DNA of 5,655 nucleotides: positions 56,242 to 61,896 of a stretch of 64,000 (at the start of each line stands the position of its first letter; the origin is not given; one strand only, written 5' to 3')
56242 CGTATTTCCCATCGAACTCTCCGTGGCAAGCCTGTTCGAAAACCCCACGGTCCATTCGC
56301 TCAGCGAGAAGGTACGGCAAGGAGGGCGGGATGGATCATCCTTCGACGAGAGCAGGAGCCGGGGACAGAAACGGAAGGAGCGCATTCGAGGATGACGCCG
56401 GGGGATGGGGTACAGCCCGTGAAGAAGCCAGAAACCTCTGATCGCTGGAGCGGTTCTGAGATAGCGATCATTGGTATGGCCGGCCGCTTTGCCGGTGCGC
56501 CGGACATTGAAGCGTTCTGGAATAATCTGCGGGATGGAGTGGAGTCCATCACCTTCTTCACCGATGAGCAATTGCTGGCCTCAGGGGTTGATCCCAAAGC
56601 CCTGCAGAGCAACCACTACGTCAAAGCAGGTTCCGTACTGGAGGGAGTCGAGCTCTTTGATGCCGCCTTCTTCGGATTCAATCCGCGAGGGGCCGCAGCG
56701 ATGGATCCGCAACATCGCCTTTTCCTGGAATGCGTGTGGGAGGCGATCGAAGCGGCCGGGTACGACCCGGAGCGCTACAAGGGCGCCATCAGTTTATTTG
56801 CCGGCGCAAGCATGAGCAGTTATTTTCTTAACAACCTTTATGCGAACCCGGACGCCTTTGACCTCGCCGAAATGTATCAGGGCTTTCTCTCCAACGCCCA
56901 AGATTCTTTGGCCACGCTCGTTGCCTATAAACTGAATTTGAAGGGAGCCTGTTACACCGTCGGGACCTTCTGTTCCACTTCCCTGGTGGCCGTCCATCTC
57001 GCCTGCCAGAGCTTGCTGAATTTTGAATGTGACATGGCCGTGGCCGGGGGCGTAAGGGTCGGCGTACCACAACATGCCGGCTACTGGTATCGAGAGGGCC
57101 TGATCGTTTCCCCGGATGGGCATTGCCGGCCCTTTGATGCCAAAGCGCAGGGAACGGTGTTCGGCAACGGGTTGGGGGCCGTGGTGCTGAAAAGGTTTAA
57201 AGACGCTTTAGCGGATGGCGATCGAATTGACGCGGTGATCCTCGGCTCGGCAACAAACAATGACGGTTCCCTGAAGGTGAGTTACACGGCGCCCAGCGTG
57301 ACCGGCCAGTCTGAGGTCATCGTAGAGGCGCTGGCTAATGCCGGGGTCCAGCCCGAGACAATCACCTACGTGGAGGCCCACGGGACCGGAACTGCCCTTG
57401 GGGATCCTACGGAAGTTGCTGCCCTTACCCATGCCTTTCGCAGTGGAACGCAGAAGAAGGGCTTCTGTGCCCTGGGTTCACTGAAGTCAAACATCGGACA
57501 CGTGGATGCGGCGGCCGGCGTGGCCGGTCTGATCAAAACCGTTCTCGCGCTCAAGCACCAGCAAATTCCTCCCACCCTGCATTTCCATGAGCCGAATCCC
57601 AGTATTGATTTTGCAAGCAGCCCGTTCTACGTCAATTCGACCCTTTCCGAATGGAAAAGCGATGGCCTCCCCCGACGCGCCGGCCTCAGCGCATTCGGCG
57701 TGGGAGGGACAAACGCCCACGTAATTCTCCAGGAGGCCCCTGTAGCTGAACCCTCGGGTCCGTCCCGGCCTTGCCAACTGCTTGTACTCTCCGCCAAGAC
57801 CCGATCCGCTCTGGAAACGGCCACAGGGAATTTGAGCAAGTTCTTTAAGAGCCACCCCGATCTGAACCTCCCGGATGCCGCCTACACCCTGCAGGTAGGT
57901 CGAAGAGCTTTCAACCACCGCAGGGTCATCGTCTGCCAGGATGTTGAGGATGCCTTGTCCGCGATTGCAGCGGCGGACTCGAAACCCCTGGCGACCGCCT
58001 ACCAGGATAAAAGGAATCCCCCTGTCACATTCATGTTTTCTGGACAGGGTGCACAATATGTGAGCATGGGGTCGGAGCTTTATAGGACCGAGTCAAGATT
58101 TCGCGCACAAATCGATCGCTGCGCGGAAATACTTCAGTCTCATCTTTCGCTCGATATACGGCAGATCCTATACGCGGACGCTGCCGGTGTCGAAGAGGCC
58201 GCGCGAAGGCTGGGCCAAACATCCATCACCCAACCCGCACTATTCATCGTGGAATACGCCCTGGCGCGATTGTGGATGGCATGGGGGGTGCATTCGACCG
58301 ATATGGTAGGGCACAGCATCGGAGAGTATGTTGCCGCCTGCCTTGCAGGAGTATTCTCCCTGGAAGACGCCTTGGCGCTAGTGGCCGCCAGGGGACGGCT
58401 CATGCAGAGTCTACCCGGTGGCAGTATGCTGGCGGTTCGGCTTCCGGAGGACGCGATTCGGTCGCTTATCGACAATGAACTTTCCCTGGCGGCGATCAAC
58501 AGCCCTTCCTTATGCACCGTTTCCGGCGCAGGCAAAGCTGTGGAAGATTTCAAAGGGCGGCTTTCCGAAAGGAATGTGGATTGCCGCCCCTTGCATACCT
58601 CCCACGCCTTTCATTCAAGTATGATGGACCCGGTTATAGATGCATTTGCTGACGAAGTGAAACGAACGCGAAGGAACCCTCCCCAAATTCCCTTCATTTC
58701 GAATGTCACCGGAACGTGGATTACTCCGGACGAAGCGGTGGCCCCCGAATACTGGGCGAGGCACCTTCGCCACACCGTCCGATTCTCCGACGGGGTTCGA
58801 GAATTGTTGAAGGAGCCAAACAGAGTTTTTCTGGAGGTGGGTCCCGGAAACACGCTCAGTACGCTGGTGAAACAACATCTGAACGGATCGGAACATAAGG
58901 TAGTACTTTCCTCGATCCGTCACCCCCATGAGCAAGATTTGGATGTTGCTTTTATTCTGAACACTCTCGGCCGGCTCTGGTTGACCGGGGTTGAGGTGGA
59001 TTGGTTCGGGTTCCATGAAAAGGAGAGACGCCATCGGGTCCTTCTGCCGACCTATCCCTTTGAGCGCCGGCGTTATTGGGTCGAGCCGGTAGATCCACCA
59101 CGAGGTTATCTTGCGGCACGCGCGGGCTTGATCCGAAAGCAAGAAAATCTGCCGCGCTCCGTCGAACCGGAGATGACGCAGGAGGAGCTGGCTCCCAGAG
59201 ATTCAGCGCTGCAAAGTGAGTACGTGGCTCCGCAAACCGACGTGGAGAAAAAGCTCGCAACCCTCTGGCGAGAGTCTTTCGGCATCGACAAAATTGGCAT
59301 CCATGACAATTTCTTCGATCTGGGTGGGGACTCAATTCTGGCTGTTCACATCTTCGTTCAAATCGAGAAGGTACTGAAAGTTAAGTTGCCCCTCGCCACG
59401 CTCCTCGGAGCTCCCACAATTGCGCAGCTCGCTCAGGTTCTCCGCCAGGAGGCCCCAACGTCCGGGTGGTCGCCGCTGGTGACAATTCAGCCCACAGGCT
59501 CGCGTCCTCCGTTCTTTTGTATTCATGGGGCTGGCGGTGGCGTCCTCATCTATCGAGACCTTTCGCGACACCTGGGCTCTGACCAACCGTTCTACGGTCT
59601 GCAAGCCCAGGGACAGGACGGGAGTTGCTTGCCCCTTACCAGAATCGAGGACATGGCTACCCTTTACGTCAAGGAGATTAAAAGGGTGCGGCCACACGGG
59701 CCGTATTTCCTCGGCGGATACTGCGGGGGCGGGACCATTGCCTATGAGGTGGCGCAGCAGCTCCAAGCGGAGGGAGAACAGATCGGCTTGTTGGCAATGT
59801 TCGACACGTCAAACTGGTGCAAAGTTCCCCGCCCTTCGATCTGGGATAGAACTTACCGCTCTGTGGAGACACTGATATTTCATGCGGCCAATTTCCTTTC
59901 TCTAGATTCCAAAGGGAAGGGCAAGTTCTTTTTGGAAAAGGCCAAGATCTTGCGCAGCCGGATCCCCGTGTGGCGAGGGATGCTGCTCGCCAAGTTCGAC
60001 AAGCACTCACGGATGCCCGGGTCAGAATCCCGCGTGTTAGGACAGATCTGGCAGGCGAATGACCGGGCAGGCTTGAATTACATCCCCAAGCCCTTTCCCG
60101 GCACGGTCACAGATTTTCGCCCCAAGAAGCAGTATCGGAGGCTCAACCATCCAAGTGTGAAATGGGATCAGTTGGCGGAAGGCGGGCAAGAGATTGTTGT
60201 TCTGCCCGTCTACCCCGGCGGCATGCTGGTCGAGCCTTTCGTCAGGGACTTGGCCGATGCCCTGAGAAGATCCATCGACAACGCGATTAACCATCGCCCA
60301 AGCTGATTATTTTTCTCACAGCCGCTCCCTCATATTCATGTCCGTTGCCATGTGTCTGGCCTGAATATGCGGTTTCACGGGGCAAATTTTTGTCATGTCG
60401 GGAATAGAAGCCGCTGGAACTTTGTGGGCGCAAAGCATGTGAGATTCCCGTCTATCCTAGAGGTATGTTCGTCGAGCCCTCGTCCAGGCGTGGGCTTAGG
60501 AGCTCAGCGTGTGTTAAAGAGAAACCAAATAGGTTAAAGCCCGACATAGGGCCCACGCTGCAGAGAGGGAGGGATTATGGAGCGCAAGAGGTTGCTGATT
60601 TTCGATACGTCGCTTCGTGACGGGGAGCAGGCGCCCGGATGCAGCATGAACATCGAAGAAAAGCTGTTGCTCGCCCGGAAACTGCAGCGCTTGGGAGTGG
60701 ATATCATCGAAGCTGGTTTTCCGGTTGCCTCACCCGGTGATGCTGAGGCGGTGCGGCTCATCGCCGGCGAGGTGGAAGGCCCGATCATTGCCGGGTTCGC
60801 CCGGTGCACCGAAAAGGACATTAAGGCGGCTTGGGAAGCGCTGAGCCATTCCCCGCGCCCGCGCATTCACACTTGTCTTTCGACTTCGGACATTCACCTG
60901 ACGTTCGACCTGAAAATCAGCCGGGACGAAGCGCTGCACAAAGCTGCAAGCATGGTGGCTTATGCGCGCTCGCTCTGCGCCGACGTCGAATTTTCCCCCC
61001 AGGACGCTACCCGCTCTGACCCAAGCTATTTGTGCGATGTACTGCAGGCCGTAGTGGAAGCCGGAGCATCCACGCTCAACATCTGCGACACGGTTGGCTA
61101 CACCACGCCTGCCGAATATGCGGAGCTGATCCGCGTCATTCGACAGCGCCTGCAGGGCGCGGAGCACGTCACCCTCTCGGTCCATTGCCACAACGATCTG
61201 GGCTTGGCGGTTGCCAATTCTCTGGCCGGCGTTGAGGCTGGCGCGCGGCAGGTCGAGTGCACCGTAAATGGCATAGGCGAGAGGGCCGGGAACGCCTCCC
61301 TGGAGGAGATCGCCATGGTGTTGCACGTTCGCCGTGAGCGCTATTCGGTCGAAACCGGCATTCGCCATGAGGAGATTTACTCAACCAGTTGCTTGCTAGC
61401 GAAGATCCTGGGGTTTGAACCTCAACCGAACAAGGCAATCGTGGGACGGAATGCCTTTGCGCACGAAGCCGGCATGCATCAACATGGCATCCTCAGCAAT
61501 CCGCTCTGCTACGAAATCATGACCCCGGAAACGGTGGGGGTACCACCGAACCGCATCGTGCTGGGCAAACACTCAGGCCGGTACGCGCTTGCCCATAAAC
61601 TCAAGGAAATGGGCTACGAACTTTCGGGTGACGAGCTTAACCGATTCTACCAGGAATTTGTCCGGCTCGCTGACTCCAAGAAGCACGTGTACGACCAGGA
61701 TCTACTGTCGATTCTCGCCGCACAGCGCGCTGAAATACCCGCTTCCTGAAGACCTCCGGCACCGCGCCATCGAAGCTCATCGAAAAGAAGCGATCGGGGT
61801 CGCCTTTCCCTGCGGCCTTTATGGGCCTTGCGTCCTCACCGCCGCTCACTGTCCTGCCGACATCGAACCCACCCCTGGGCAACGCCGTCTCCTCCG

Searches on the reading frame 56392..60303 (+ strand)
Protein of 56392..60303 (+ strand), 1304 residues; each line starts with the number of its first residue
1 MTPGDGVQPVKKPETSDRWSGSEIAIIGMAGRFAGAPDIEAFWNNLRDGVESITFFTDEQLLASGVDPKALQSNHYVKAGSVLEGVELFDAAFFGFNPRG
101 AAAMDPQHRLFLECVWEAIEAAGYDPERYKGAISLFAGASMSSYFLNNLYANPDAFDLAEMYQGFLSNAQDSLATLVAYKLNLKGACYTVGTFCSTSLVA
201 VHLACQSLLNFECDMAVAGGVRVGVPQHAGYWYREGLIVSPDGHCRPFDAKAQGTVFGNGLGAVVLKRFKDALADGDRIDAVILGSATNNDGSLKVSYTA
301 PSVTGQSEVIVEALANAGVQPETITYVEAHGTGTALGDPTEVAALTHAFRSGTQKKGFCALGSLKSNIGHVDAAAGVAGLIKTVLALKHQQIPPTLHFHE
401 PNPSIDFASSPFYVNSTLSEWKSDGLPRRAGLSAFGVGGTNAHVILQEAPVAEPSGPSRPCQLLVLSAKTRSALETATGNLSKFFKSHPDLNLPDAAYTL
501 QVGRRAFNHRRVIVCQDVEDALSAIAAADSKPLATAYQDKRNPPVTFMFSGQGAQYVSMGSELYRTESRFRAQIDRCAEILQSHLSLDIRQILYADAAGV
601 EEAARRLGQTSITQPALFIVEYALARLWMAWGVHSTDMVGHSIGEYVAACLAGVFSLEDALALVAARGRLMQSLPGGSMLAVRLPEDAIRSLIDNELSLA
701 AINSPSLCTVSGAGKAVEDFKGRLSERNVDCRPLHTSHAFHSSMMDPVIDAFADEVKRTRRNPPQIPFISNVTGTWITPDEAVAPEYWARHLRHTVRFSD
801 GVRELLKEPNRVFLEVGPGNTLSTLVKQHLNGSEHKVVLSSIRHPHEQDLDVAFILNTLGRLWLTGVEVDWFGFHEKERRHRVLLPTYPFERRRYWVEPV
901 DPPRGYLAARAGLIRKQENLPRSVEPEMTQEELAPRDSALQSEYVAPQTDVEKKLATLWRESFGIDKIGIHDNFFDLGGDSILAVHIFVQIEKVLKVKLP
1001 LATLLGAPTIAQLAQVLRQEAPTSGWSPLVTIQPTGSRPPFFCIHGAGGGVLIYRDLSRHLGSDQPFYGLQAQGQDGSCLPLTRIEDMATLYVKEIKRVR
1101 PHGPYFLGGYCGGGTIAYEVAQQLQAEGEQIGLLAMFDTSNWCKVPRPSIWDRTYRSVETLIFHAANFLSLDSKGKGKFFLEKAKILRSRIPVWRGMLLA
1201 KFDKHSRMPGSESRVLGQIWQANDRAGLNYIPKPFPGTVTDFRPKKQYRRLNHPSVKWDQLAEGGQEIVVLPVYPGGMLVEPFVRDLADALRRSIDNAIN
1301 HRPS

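Call 34: search_protein_families(library=pfam, proteins=[window:56392-60303:+], max_evalue=0.001)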
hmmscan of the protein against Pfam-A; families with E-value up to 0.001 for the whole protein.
window:56392-60303:+ (1304 aa): 8 families
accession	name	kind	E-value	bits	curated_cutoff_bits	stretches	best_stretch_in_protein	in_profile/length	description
PF00109.32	ketoacyl-synt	-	1.3e-69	235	20.8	1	23-272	3-252/252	Beta-ketoacyl synthase, N-terminal domain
PF00698.26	Acyl_transf_1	-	5.4e-57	194.1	32.7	1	546-868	1-318/319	Acyl transferase domain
PF02801.28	Ketoacyl-synt_C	-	1.6e-44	151.1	20.8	1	281-399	2-119/119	Beta-ketoacyl synthase, C-terminal domain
PF00975.26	Thioesterase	-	5.1e-27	96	26.4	1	1040-1140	2-103/226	Thioesterase domain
PF22621.2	CurL-like_PKS_C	-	3.6e-26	91.3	27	1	462-524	1-63/64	CurL-like, PKS C-terminal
PF22336.2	RhiE-like_linker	-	2.5e-16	59.8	27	1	465-527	1-62/67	RhiE-like, KS-MAT linker domain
PF00550.31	PP-binding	-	1.9e-15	57.3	20.8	1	954-1016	2-66/67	Phosphopantetheine attachment site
PF16197.11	KAsynt_C_assoc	-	2.8e-15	57.1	33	1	401-513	1-110/111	Ketoacyl-synthetase C-terminal extension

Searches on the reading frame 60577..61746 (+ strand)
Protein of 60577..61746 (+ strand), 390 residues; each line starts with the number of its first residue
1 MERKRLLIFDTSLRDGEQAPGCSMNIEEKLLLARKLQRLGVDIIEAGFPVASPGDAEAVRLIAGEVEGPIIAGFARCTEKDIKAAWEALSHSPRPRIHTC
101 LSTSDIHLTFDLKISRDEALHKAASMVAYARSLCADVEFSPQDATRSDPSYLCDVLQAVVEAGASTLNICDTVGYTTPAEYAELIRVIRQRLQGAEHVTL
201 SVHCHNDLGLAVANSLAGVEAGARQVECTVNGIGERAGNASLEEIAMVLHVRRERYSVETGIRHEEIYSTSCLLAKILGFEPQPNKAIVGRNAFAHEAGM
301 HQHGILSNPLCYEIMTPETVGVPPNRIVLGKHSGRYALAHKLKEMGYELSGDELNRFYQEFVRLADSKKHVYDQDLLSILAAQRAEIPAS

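Call 34: search_protein_families(library=pfam, proteins=[window:60577-61746:+], max_evalue=0.001)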
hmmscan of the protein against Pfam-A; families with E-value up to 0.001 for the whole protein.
window:60577-61746:+ (390 aa): 2 families
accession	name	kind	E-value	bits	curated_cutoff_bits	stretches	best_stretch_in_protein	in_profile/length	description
PF00682.25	HMGL-like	-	1.7e-90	303.4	29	1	6-271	2-257/260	HMGL-like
PF22617.1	HCS_D2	-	5e-28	97.8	27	1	288-369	1-82/82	Homocitrate synthase post-HMGL domain-like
